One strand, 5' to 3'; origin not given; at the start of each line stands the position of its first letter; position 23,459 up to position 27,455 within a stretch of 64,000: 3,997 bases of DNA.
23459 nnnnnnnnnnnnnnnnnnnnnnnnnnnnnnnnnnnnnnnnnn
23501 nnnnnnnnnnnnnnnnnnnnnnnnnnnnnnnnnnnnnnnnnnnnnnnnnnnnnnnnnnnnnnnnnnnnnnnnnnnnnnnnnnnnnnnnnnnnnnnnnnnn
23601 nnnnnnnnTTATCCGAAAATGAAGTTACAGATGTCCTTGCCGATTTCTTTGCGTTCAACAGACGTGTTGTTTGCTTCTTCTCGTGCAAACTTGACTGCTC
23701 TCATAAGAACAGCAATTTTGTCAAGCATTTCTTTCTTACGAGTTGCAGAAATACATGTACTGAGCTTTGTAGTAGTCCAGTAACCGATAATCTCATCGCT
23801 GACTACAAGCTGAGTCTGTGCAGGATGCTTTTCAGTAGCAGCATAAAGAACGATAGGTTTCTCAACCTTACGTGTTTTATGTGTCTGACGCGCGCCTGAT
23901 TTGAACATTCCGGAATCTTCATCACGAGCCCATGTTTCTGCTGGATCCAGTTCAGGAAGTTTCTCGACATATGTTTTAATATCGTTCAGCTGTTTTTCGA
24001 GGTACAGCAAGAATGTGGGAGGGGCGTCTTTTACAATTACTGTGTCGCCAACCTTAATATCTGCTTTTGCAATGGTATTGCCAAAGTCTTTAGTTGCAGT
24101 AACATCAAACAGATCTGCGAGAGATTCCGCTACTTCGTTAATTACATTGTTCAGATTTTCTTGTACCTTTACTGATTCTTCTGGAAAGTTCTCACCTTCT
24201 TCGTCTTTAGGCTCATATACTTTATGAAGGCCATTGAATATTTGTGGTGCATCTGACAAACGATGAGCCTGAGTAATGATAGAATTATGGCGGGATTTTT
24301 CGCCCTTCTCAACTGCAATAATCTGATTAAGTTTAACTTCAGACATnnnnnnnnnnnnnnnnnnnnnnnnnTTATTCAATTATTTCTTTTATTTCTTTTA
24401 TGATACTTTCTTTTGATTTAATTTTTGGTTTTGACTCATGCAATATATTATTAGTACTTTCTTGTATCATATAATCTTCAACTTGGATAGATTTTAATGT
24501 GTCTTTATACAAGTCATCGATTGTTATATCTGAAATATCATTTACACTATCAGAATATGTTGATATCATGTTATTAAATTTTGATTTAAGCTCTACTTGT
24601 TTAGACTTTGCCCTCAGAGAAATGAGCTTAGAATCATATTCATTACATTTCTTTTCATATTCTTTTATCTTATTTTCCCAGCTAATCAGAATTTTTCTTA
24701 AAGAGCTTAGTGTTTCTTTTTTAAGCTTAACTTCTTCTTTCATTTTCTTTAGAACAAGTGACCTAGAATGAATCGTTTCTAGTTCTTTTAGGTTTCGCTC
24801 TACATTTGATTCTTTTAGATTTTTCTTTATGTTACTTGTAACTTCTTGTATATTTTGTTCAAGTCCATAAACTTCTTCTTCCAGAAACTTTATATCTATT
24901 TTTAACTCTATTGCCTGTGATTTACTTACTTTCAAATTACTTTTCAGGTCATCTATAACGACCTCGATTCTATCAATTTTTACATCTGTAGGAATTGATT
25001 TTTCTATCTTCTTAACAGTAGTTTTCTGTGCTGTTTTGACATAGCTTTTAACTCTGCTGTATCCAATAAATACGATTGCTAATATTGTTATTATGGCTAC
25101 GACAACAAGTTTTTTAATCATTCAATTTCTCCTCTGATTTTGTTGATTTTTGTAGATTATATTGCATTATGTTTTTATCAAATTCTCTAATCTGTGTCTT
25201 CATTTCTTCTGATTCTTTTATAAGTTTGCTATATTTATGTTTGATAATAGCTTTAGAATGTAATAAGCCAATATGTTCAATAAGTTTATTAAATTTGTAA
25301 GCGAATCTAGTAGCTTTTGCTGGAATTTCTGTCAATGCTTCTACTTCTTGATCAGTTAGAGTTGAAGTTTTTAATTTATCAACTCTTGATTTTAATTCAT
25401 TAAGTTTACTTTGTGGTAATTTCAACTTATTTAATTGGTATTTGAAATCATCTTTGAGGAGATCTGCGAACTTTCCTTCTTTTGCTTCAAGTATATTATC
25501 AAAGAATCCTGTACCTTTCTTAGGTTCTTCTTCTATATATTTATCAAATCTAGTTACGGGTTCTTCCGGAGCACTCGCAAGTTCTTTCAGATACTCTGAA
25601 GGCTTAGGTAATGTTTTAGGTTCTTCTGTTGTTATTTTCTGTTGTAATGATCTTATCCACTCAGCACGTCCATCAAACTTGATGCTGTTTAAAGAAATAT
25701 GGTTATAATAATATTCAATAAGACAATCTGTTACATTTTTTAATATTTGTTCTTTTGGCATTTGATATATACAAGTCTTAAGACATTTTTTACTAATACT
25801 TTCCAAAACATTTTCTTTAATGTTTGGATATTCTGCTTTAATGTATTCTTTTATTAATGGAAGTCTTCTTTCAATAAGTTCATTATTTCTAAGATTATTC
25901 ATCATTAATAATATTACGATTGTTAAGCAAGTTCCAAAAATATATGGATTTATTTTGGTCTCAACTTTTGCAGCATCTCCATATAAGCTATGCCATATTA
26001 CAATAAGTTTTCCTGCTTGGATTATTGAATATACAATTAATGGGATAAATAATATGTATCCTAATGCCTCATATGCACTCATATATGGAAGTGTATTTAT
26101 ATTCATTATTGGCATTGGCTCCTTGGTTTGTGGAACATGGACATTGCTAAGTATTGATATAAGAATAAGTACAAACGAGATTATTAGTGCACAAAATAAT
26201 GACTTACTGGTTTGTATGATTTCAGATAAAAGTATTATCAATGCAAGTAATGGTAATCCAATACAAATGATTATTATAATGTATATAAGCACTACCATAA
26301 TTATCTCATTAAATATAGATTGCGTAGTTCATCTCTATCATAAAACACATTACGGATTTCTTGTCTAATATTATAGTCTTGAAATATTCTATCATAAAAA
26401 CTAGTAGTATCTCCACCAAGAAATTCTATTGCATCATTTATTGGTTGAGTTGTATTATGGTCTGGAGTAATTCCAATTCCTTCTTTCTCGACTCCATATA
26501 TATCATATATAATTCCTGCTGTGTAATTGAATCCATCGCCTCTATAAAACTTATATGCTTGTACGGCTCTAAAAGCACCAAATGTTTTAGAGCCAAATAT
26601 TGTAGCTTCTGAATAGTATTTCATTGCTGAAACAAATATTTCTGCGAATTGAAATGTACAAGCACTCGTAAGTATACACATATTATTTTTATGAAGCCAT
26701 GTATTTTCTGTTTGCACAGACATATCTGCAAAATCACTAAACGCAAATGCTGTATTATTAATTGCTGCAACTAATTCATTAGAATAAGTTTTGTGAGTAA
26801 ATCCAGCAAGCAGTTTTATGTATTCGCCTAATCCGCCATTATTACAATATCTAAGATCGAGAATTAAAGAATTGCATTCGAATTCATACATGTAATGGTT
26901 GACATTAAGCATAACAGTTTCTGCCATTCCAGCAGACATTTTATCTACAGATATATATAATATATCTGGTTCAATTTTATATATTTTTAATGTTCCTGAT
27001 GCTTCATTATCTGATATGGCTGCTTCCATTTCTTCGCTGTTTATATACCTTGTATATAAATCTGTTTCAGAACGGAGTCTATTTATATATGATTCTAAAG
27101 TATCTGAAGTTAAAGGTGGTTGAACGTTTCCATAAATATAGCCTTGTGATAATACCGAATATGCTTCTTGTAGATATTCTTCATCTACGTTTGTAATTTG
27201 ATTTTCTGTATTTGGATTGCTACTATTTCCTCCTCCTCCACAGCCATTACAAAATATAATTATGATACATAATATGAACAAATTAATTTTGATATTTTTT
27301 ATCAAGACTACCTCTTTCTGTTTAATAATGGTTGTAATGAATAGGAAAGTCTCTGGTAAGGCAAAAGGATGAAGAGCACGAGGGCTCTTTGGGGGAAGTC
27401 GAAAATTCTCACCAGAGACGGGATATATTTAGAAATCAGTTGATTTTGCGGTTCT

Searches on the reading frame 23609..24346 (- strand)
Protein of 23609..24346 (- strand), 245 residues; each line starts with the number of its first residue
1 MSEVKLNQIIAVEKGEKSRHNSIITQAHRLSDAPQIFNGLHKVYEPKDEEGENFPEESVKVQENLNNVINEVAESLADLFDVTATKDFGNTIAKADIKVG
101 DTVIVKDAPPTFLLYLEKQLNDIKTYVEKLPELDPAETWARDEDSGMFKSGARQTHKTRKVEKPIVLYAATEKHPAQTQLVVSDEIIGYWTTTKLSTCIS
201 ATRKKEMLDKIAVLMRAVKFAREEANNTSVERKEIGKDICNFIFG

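Call 3: search_protein_families(library=pfam, proteins=[window:23609-24346:-], max_evalue=0.1)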
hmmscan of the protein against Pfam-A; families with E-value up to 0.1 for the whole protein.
window:23609-24346:- (245 aa): 2 families
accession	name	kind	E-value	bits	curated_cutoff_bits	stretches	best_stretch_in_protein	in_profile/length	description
PF25283.1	DUF7873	-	8.3e-90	301.2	27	1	5-244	3-242/244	Family of unknown function (DUF7873)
PF02686.20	GatC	-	0.05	14.2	23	0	116-134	9-27/66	Glu-tRNAGln amidotransferase C subunit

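Call 5: search_protein_families(library=phrogs, proteins=[window:23609-24346:-], max_evalue=0.01)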
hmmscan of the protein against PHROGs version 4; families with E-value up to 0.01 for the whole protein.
window:23609-24346:- (245 aa): 0 families

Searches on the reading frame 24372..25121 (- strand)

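Call 3: search_protein_families(library=pfam, proteins=[window:24372-25121:-], max_evalue=0.1)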
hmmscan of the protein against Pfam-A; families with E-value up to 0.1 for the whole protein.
window:24372-25121:- (249 aa): 3 families
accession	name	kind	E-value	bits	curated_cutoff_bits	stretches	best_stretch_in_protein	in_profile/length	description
PF04012.17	PspA_IM30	-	0.00012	22.2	33.9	1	22-174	4-150/220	PspA/IM30 family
PF11932.13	DUF3450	-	0.075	12.8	32.6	1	14-99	5-89/241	Protein of unknown function (DUF3450)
PF05531.17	NPV_P10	-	0.1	13.6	29.8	0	142-199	3-64/75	Nucleopolyhedrovirus P10 protein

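Call 5: search_protein_families(library=phrogs, proteins=[window:24372-25121:-], max_evalue=0.01)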
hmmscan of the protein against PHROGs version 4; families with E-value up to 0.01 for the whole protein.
window:24372-25121:- (249 aa): 1 family
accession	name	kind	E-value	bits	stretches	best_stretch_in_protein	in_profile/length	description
phrog_1863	-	unknown function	0.001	20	1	5-99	6-96/97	-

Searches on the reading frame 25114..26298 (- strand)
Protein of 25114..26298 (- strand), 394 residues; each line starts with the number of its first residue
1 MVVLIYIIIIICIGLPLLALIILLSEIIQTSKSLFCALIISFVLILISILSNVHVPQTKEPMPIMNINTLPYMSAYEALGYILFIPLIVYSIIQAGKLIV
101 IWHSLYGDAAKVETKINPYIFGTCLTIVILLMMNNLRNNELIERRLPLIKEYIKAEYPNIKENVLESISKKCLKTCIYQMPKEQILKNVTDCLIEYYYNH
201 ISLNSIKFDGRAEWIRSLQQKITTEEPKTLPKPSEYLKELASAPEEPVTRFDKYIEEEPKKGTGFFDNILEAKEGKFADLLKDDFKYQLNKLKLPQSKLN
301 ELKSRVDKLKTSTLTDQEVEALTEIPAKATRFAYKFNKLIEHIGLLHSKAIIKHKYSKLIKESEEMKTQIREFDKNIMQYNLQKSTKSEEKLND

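Call 3: search_protein_families(library=pfam, proteins=[window:25114-26298:-], max_evalue=0.1)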
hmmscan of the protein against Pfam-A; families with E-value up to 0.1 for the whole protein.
window:25114-26298:- (394 aa): 1 family
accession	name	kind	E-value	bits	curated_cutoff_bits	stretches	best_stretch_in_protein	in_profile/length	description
PF13874.11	Nup54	-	0.036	14.5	30.5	1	281-382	34-128/140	Nucleoporin complex subunit 54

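Call 5: search_protein_families(library=phrogs, proteins=[window:25114-26298:-], max_evalue=0.01)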
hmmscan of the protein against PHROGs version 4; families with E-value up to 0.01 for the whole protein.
window:25114-26298:- (394 aa): 0 families

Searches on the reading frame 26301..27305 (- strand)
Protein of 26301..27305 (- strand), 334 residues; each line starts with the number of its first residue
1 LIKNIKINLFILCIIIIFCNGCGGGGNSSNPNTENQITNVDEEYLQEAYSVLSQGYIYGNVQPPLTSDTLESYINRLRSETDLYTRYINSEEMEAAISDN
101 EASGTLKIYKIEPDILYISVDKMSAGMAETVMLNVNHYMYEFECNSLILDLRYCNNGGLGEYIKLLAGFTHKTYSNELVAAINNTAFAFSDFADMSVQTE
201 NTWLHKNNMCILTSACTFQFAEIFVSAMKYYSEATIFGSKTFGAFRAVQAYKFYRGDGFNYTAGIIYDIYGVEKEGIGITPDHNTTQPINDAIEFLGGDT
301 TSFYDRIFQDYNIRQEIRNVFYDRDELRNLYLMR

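Call 3: search_protein_families(library=pfam, proteins=[window:26301-27305:-], max_evalue=0.1)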
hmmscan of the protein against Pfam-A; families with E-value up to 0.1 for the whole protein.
window:26301-27305:- (334 aa): 2 families
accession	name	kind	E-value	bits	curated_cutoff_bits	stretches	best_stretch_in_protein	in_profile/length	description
PF03572.23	Peptidase_S41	-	3.9e-16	59.5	24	1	114-283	1-163/165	Peptidase family S41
PF10717.14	ODV-E18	-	0.016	15.5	28.1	1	5-36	30-61/87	Occlusion-derived virus envelope protein ODV-E18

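Call 4: search_protein_families(library=padloc, proteins=[window:26301-27305:-], max_evalue=0.1)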
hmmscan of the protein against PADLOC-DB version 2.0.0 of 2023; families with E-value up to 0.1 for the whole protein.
window:26301-27305:- (334 aa): 0 families

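Call 5: search_protein_families(library=phrogs, proteins=[window:26301-27305:-], max_evalue=0.01)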
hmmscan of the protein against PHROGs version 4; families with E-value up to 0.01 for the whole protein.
window:26301-27305:- (334 aa): 0 families

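Call 7: search_protein_families(library=ncbifam, proteins=[window:26301-27305:-], max_evalue=0.1)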
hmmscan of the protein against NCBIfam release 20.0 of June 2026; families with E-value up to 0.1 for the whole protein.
window:26301-27305:- (334 aa): 10 families
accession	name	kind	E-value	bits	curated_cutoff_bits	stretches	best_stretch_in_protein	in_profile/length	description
TIGR00225.1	prc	subfamily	1.6e-14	53.7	218.6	1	112-291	150-320/335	C-terminal processing peptidase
NF045589.1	Cterm_S41_CtpB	exception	9.9e-08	31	633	1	114-284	219-379/416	carboxyl-terminal processing protease CtpB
NF008388.1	PRK11186.1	exception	4.7e-05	21.9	825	1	116-251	358-483/663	carboxy terminal-processing peptidase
NF045588.1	Cterm_S41_CtpA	exception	6.8e-05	21.9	625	1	103-287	204-378/401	carboxyl-terminal processing protease CtpA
NF033424.1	chlamy_CPAF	equivalog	0.00013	20.7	250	1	197-286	447-539/564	protease-like activity factor CPAF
NF045591.1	Cterm_S41_CtpZ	exception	0.00014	20.7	525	1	114-288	213-377/403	carboxyl-terminal processing protease CtpZ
NF045590.1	Cterm_S41_CtpC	exception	0.00023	20.1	665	1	114-283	217-376/418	carboxyl-terminal processing protease CtpC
TIGR03900.1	prc_long_Delta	hypoth_equivalog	0.012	13.6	660.95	1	112-244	236-361/973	MXAN_5808 family serine peptidase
NF052377.1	lmo1851_S41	exception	0.017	13.8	725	1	141-297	231-379/468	lmo1851 family serine protease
NF058595.1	invert_tail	domain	0.042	14.2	37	1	9-32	59-82/113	lipo-invert putative C-terminal anchoring domain-containing protein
